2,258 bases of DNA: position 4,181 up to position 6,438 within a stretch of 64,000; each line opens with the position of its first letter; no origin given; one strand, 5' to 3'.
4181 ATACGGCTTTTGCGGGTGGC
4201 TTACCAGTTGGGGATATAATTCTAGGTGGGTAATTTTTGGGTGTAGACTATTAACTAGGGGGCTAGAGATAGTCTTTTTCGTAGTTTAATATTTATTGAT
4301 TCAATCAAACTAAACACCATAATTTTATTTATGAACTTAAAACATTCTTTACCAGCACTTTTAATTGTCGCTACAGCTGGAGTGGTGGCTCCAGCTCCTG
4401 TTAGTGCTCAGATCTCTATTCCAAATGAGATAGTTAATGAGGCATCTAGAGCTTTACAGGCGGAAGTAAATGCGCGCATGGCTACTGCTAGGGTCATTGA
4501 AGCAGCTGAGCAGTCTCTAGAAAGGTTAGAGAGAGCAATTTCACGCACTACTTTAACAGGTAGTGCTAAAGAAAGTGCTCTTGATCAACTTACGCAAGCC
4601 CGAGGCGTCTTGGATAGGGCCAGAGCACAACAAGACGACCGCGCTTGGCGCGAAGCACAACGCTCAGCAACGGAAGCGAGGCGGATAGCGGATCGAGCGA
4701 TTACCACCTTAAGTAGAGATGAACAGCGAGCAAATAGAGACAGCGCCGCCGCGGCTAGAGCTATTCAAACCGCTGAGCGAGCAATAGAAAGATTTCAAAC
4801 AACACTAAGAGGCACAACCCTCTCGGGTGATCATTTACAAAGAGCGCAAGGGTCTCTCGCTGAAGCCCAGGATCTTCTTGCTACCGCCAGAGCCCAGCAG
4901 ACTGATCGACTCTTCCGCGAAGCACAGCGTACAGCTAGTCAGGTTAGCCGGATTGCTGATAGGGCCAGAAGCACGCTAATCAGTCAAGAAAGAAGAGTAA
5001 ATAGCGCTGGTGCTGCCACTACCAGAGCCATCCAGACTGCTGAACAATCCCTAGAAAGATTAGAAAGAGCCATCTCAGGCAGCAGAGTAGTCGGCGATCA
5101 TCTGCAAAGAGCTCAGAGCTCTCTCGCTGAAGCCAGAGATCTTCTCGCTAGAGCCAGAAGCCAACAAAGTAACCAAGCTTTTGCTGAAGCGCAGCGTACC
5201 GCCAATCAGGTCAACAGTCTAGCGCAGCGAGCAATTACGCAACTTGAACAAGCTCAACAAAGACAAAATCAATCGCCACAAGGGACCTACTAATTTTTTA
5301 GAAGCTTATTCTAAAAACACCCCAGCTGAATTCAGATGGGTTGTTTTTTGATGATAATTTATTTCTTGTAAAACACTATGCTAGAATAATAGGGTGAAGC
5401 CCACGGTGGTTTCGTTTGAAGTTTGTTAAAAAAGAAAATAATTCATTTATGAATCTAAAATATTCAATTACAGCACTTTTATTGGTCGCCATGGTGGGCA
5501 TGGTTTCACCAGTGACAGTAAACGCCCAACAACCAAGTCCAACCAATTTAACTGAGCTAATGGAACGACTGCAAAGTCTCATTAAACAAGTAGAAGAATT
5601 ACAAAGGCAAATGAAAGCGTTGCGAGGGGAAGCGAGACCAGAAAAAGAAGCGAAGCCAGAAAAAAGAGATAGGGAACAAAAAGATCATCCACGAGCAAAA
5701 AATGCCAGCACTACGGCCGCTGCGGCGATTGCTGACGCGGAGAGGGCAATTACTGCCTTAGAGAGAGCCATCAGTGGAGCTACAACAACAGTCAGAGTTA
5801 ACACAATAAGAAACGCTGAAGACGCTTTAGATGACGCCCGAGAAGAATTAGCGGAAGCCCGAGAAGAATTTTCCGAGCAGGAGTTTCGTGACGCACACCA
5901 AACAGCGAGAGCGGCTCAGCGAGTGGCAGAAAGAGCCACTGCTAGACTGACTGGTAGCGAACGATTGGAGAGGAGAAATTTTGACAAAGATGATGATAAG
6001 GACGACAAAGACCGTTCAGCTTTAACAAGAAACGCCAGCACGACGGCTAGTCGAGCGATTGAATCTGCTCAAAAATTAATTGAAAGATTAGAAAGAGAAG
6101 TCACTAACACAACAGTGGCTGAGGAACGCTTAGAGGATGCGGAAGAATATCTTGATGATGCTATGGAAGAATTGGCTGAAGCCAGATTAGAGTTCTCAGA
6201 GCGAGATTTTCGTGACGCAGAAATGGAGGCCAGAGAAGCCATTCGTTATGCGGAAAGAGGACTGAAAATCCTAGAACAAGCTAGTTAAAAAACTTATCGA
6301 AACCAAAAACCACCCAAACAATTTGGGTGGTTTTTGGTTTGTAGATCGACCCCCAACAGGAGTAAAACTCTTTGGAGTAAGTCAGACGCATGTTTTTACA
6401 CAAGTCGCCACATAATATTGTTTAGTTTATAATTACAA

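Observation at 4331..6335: Tandem pair of paralogous secreted helical repeat proteins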

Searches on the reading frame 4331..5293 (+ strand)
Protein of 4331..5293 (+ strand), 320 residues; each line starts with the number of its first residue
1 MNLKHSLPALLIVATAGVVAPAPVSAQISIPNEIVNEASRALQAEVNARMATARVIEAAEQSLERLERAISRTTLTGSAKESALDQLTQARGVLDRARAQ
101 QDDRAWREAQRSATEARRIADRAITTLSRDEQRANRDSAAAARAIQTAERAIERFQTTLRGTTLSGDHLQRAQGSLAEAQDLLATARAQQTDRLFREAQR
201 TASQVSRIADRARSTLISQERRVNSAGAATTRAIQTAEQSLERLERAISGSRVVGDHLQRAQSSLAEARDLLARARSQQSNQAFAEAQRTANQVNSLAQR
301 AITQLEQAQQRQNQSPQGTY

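Call 3: search_protein_families(library=pfam, proteins=[window:4331-5293:+], max_evalue=0.1)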
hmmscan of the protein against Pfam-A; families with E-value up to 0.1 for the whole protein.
window:4331-5293:+ (320 aa): 3 families
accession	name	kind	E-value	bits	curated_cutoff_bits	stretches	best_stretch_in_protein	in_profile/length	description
PF18915.5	DUF5667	-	0.011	16.6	27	1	258-310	34-87/99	Domain of unknown function (DUF5667)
PF13410.11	GST_C_2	-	0.082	13.5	24.9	0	228-258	2-33/69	Glutathione S-transferase, C-terminal domain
PF02255.21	PTS_IIA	-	0.1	13.2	27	1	168-218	28-78/94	PTS system, Lactose/Cellobiose specific IIA subunit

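Call 6: find_homologous_proteins(query=window:4331-5293:+, max_evalue=0.001)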
Query window:4331-5293:+ (320 aa): 1 proteins with E <= 0.001 among 8000 candidates.
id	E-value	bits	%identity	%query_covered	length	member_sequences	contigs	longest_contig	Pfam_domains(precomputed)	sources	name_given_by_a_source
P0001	5.7e-177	605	100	100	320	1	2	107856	-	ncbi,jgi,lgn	-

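Call 7: search_solved_structures(query=window:4331-5293:+, max_evalue=1, show_alignments=2)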
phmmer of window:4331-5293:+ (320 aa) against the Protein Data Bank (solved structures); distinct sequences matched with E-value up to 1: 0.

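Call 9: find_encoding_contigs(protein=P0001, flank=10000, max_places=6)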
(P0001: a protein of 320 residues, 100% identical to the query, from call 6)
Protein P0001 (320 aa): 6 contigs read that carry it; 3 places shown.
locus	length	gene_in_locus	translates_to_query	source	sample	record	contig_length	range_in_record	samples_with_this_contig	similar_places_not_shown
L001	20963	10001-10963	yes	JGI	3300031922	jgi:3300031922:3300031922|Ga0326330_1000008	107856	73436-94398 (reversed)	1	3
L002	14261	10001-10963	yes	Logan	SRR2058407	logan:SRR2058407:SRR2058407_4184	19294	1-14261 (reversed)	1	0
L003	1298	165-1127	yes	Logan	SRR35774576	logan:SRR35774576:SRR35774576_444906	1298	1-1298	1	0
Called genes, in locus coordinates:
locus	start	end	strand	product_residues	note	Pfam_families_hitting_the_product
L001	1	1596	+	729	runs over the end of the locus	PF01555:N6_N4_Mtase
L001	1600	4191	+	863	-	PF04851:ResIII, PF27151:YagJ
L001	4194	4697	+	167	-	-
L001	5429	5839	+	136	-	-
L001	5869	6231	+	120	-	PF13376:OmdA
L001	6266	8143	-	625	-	PF01565:FAD_binding_4, PF02913:FAD-oxidase_C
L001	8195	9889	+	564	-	PF01443:Viral_helicase1 (faint), PF03266:NTPase_1 (faint), PF05970:PIF1, PF13245:AAA_19, PF13401:AAA_22 (weak), PF13604:AAA_30, PF21530:Pif1_2B_dom (weak), PF14493:HTH_40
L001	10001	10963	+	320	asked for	-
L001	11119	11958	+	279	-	-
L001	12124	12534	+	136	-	PF01863:YgjP-like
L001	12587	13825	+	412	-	-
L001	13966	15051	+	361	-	-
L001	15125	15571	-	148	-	PF09424:YqeY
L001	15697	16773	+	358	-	PF02646:RmuC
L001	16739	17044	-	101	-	-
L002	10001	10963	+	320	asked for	-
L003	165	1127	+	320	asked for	-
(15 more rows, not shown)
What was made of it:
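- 4331..5293 (+): Gene A: 320-aa exported protein, signal peptide plus three DUF4398-like repeats. The mature protein has pI 11.2 and net charge +9, with 43 Arg, 1 Lys, 36 Gln and 0 Cys. The exact protein is present on 6 public contigs (call 9).
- Checked: The public gene call on the same contig also uses that start (call 9).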

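Call 15: search_protein_families(library=ncbifam, proteins=[window:4331-5293:+], max_evalue=0.1)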
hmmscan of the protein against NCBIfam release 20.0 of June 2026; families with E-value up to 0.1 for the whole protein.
window:4331-5293:+ (320 aa): 2 families
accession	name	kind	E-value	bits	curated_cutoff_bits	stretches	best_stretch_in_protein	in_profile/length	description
TIGR01069.2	mutS2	equivalog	0.022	13.1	400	1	24-152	493-621/790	endonuclease MutS2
NF006813.0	PRK09334.1-3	equivalog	0.044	14.2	83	0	38-75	9-46/97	30S ribosomal protein S25e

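Call 19: list_cluster_members(proteins=[window:4331-5293:+, window:5449-6288:+])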
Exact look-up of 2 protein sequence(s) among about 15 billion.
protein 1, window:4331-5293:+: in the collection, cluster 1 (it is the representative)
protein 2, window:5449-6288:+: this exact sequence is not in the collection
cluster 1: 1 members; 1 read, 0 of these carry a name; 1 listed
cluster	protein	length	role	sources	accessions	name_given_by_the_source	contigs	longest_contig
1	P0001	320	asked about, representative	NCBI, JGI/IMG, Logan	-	-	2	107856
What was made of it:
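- Tried and rejected: B's exact sequence is not in that collection (call 19).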

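Call 22: predict_structure(protein=window:4331-5293:+)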
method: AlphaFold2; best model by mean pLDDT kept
length: 320 residues; sequences in the alignment: 1
mean_pLDDT: 87.7   pTM: 0.68
mean pLDDT of the five models: 87.7, 87.2, 62.5, 61.2, 61.0
residues with pLDDT >= 90: 220; 70-90: 62; 50-70: 8; < 50: 30
segments of 3 or more residues with pLDDT < 50: 1-14, 16-28
pLDDT, mean of each block of 10 residues (from residue 1): 41 45 47 81 85 94 97 89 96 93 81 96 96 94 98 98 92 98 97 94 98 96 91 96 96 88 95 92 89 96 93 64
secondary structure, 60 per line:
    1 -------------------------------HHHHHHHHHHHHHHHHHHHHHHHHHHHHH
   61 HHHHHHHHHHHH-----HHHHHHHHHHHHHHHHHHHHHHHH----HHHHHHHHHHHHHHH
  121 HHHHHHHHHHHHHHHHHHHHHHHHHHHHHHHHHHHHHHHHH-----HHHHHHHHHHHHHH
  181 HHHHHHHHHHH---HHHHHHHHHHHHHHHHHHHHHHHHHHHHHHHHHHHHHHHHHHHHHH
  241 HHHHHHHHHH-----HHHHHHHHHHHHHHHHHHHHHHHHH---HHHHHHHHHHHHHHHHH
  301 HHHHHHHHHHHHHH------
elements in order: H32-72 H78-101 H106-161 H167-191 H195-250 H256-280 H284-314
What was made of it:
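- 4331..4408 (+): Signal peptide of A (residues 1-26, predicted cleavage VSA|QI). Residues 1-28 have pLDDT below 50 in the model (call 22).
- On Spectrin repeat (PF00435) / EzrA: The A model has 56-residue helices 106-161 and 195-250 spanning repeat boundaries (call 22).
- Fold: the model of A has pLDDT 87.7 with helices 32-72, 78-101, 106-161, 167-191, 195-250, 256-280 and 284-314 (call 22). The repeat unit is a three-helix, not a four-helix, bundle in the model (call 22).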

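Call 29: fold_search(model_id=the predicted structure, library=pdb)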
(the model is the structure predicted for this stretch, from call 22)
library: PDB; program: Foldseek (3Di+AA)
matches with E <= 10: 227; with E <= 0.001: 0
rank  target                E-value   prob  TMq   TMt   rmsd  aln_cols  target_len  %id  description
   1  1tr2_B                8.2e-03  0.99  0.24  0.09  36.2       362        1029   11  Crystal structure of human full-length vinculin (residues 1-1066) (released 2005-11-15)
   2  9dbd                  4.7e-02  0.77  0.18  0.18  35.2       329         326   12  Zn-Bound Structure of a Single-Chain Tet4 Variant with an H38E Mutation (released 2025-08-06)
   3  9dbf                  5.9e-02  0.69  0.17  0.17  35.0       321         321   11  Zn-Bound Structure of a Single-Chain Tet4 Variant with an L42W Mutation (released 2025-08-06)
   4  1dow_A                1.5e-01  0.66  0.17  0.26  28.6       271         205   11  CRYSTAL STRUCTURE OF A CHIMERA OF BETA-CATENIN AND ALPHA-CATENIN (released 2000-07-12)
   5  4ntj                  1.8e-01  0.51  0.19  0.17  23.6       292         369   11  Structure of the human P2Y12 receptor in complex with an antithrombotic drug (released 2014-03-26)
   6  7unh_A                3.7e-01  0.21  0.15  0.19  27.7       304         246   16  De novo designed chlorophyll dimer protein in apo state, SP2 (released 2023-04-19)
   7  7uni_C                4.0e-01  0.25  0.15  0.19  27.0       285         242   16  De novo designed chlorophyll dimer protein with Zn pheophorbide a methyl ester, SP2-ZnPPaM (released 2023-04-19)
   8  4uy3                  6.6e-01  0.99  0.38  0.56   5.2       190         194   12  Cytoplasmic domain of bacterial cell division protein ezra (released 2014-10-22)
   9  7uni_B                6.6e-01  0.38  0.20  0.25  28.7       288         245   14  De novo designed chlorophyll dimer protein with Zn pheophorbide a methyl ester, SP2-ZnPPaM (released 2023-04-19)
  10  7uni_D                7.3e-01  0.20  0.15  0.20  29.4       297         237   13  De novo designed chlorophyll dimer protein with Zn pheophorbide a methyl ester, SP2-ZnPPaM (released 2023-04-19)
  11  5lm1_A                7.6e-01  0.08  0.12  0.12  58.0       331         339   13  Crystal Structure of HD-PTP phosphatase in complex with UBAP1 (released 2016-11-30)
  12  7uni_A                8.0e-01  0.25  0.17  0.22  26.6       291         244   14  De novo designed chlorophyll dimer protein with Zn pheophorbide a methyl ester, SP2-ZnPPaM (released 2023-04-19)
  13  11td_R                8.7e-01  0.20  0.16  0.13  32.7       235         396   14  Structure of human CCR4 in apo state (released 2026-04-01)
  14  5j1i_B                1.0e+00  0.47  0.33  0.31  18.4       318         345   15  Structure of the spectrin repeats 7, 8, and 9 of the plakin domain of plectin (released 2016-07-20)
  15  7pp1                  1.0e+00  0.16  0.19  0.17  21.4       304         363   11  Crystal structure of the P2Y12 receptor in complex with the inverse agonist selatogrel. (released 2022-11-02)
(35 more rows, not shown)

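Call 71: search_dna_similar(query=window:4331-5293:+, collection=phages, mode=protein, max_evalue=0.001, max_rows=10)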
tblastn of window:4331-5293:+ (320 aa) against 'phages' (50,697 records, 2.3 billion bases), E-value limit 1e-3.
No match.

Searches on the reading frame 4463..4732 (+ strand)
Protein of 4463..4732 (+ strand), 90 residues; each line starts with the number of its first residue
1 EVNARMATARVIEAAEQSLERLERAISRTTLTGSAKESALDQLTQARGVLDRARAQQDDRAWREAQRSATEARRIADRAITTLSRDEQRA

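Call 34: search_protein_families(library=pfam, proteins=[window:4463-4732:+], max_evalue=10)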
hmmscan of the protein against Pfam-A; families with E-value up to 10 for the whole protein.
window:4463-4732:+ (90 aa): 2 families
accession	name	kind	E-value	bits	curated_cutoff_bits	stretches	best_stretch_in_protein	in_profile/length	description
PF20909.2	SpGH101_helical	-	0.014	15.8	27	1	31-78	8-55/60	Endo-alpha-N-acetylgalactosaminidase, helical bundle domain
PF14346.11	DUF4398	-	0.47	11.4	27.9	1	19-86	3-69/78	Domain of unknown function (DUF4398)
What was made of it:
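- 4463..4732 (+): A repeat 1 (residues 45-134). Sub-threshold DUF4398 match in register (call 34).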

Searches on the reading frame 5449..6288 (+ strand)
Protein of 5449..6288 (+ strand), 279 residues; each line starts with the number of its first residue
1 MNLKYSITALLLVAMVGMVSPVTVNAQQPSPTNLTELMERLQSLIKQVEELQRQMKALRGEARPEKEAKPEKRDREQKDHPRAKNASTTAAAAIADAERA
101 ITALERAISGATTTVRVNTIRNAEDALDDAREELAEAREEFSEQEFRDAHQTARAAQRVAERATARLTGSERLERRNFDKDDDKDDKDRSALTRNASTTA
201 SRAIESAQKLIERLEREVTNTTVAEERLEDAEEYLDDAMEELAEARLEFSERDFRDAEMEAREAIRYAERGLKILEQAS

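Call 3: search_protein_families(library=pfam, proteins=[window:5449-6288:+], max_evalue=0.1)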
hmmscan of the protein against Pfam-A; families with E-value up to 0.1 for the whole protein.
window:5449-6288:+ (279 aa): 2 families
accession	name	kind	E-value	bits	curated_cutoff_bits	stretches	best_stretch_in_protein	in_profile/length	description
PF10819.13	DUF2564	-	0.00039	21.2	26.3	1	98-146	9-59/79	Protein of unknown function (DUF2564)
PF04043.20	PMEI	-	0.0011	19.6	29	1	187-269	32-120/156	Plant invertase/pectin methylesterase inhibitor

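Call 8: search_solved_structures(query=window:5449-6288:+, max_evalue=1, show_alignments=2)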
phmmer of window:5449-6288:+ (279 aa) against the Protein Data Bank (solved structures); distinct sequences matched with E-value up to 1: 4.
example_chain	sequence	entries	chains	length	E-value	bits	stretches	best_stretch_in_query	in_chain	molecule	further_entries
6dlc_A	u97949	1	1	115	0.056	16.5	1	119-216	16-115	Designed protein DHD1:234_A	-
9k5h_A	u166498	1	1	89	0.068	16.2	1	23-67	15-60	C2-Zn2-HEHE-2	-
3oby_A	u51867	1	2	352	0.78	12.8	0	192-258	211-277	Protein pelota homolog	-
7yhr_A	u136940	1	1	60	0.83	12.7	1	129-158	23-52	Anti-CRISPR protein Type I-C5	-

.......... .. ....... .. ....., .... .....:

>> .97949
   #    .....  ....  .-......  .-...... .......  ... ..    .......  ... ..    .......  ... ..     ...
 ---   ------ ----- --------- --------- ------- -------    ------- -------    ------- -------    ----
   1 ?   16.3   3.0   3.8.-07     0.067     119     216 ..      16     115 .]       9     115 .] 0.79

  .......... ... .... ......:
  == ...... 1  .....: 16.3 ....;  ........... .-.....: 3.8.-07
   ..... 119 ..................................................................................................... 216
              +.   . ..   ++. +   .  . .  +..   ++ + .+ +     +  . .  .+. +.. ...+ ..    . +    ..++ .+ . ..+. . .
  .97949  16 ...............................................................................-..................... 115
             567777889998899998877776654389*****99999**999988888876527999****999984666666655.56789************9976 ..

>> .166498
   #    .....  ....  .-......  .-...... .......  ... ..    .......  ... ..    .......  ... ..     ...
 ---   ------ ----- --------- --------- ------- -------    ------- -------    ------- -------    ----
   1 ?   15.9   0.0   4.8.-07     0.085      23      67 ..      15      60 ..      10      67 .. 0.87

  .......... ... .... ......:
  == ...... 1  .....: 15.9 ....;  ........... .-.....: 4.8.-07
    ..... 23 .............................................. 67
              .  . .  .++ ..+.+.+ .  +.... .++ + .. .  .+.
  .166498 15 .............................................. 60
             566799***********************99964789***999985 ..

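Call 10: find_homologous_proteins(query=window:5449-6288:+, max_evalue=0.001)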
Query window:5449-6288:+ (279 aa): 1 proteins with E <= 0.001 among 8000 candidates.
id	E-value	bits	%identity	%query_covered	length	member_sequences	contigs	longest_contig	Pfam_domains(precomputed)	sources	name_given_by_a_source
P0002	5.0e-4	38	44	25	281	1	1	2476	PF01471.24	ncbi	-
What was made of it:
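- Tried and rejected: Searches with A and B returned only A itself and one marginal hit (calls 6, 10).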

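Call 15: search_protein_families(library=ncbifam, proteins=[window:5449-6288:+], max_evalue=0.1)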
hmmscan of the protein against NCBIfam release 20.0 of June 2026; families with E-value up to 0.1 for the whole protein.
window:5449-6288:+ (279 aa): 5 families
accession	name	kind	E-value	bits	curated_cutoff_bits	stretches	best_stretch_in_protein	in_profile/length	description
TIGR01614.1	PME_inhib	domain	9.1e-07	28.4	35.95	1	188-267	59-137/178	pectinesterase inhibitor domain-containing protein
TIGR04320.1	Surf_Exclu_PgrA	domain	0.00018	21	70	2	195-246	291-342/360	SEC10/PgrA surface exclusion domain-containing protein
TIGR02169.1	SMC_prok_A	equivalog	0.00032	18.5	729.4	1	33-262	676-914/1165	chromosome segregation protein SMC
TIGR02168.1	SMC_prok_B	equivalog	0.0033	15.2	567.35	1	32-272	679-919/1181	chromosome segregation protein SMC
NF047388.1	SA1320_fam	subfamily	0.011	14.2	230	0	32-116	490-559/644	SA1320 family protein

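Call 49: predict_structure(protein=window:5449-6288:+)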
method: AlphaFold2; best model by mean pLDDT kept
length: 279 residues; sequences in the alignment: 1
mean_pLDDT: 68.8   pTM: 0.51
mean pLDDT of the five models: 68.8, 59.8, 56.5, 53.8, 47.8
residues with pLDDT >= 90: 0; 70-90: 149; 50-70: 98; < 50: 32
segments of 3 or more residues with pLDDT < 50: 1-10, 18-31, 61-63
pLDDT, mean of each block of 10 residues (from residue 1): 44 49 42 57 65 65 51 54 55 64 62 72 82 82 79 82 78 67 63 76 80 81 78 82 78 84 81 71
secondary structure, 60 per line:
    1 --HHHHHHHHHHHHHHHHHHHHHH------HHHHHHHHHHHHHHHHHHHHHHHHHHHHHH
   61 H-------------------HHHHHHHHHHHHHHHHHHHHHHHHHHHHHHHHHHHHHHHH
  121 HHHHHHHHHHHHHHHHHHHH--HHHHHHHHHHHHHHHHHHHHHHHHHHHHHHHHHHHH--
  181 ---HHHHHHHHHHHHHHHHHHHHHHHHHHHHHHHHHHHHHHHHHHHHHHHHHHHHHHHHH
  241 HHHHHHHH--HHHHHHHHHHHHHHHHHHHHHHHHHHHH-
elements in order: H3-24 H31-61 H81-140 H143-178 H184-248 H251-278
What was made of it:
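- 5539..5631 (+): Heptad coiled-coil leader of B (residues 31-61, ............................). It is homologous to the leader that precedes PG_binding_1 in the slot proteins of related genomes. Helix 31-61 in the model (call 49).
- B's model is of low confidence (pLDDT 68.8, call 49).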
